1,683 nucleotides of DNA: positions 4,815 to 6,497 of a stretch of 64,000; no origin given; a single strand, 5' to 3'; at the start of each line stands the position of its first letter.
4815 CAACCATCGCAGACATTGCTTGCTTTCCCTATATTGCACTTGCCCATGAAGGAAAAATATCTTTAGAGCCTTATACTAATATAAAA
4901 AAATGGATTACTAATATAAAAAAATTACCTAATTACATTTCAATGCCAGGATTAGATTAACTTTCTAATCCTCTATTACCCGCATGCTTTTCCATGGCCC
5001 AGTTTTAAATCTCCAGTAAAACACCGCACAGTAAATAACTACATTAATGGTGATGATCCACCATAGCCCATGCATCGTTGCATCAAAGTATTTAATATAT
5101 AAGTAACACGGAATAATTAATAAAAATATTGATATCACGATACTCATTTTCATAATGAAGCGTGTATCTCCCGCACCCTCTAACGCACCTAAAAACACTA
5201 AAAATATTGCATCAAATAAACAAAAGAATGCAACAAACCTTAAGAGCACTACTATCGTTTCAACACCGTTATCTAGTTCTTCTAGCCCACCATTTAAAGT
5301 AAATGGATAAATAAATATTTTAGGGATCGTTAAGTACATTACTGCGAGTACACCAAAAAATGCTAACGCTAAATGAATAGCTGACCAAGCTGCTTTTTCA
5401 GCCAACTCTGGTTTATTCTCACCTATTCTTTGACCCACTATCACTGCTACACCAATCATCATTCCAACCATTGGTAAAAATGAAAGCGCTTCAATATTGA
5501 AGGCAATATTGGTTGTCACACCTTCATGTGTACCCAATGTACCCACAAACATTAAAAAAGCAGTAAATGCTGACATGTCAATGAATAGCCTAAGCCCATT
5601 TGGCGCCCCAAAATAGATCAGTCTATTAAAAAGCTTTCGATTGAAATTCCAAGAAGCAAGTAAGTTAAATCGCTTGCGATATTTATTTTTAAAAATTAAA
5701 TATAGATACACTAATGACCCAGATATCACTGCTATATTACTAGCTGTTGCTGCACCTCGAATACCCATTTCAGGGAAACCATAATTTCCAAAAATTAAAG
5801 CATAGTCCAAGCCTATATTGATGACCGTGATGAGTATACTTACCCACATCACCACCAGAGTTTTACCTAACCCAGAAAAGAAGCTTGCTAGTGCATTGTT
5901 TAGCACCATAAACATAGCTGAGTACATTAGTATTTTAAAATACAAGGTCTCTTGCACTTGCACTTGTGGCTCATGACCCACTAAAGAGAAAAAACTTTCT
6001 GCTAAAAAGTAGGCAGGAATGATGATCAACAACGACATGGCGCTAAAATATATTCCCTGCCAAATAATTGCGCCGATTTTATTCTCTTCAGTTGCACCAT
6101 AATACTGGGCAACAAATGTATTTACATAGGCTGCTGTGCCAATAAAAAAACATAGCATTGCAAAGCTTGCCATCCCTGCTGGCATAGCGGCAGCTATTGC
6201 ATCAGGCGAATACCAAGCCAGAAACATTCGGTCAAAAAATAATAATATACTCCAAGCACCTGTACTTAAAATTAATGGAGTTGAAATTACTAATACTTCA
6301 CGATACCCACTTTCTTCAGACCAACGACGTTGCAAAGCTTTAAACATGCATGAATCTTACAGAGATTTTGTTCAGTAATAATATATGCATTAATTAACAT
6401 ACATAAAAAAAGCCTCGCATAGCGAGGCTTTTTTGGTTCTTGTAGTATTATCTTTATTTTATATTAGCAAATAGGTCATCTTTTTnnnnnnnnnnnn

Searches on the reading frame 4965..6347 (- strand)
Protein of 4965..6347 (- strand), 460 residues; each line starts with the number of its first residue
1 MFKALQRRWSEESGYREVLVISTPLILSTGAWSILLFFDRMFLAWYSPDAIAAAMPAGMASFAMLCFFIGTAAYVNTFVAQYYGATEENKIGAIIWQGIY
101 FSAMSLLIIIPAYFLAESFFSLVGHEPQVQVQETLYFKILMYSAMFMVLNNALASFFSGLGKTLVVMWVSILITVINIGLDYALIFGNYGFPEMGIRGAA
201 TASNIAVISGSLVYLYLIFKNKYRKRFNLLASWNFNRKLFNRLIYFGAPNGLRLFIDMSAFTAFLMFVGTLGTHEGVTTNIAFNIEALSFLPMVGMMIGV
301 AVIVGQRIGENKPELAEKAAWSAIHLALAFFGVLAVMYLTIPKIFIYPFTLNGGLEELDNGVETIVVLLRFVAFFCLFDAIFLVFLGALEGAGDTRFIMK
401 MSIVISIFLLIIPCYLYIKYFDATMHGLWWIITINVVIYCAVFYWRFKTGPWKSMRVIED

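Call 7: search_protein_families(library=pfam, proteins=[window:4965-6347:-], max_evalue=0.01)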
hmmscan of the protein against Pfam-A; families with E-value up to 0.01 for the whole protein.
window:4965-6347:- (460 aa): 1 family
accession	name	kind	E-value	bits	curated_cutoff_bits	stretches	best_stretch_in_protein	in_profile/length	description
PF01554.23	MatE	-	1.1e-34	119.9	24.9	2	252-416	4-161/161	MatE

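Call 8: search_protein_families(library=ncbifam, proteins=[window:4965-6347:-], max_evalue=0.1)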
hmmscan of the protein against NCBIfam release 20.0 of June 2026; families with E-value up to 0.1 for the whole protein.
window:4965-6347:- (460 aa): 8 families
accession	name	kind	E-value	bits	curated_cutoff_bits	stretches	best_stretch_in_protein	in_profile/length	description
TIGR00797.1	matE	subfamily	1.1e-63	215.6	147.4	1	24-429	1-396/396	MATE family efflux transporter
NF001214.0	PRK00187.1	equivalog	2.7e-33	115.7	449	1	17-448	11-442/464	NorM family multidrug efflux MATE transporter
NF052396.1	MATE_WgkD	equivalog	2.5e-22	79.5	510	1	105-448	97-424/428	tryglysin-associated MATE efflux transporter WgkD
NF041801.1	MATE_SolL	equivalog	1.7e-20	73.3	780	1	15-457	19-456/458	solanimycin export family MATE transporter SolL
NF007562.1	PRK10189.1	equivalog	3.5e-18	65.6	465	1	15-452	26-462/470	EmmdR/YeeO family multidrug/toxin efflux MATE transporter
NF000263.1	MATE_multi_NorM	equivalog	2.6e-17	63.4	950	1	21-446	23-444/459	multidrug efflux MATE transporter NorM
NF041358.1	GntT_guanitoxin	equivalog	6.5e-07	28.7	525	1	77-440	75-427/438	guanitoxin biosynthesis MATE family efflux transporter GntT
NF000131.1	MATE_multi_MepA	equivalog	1.6e-06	27.7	850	1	15-436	15-423/451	multidrug efflux MATE transporter MepA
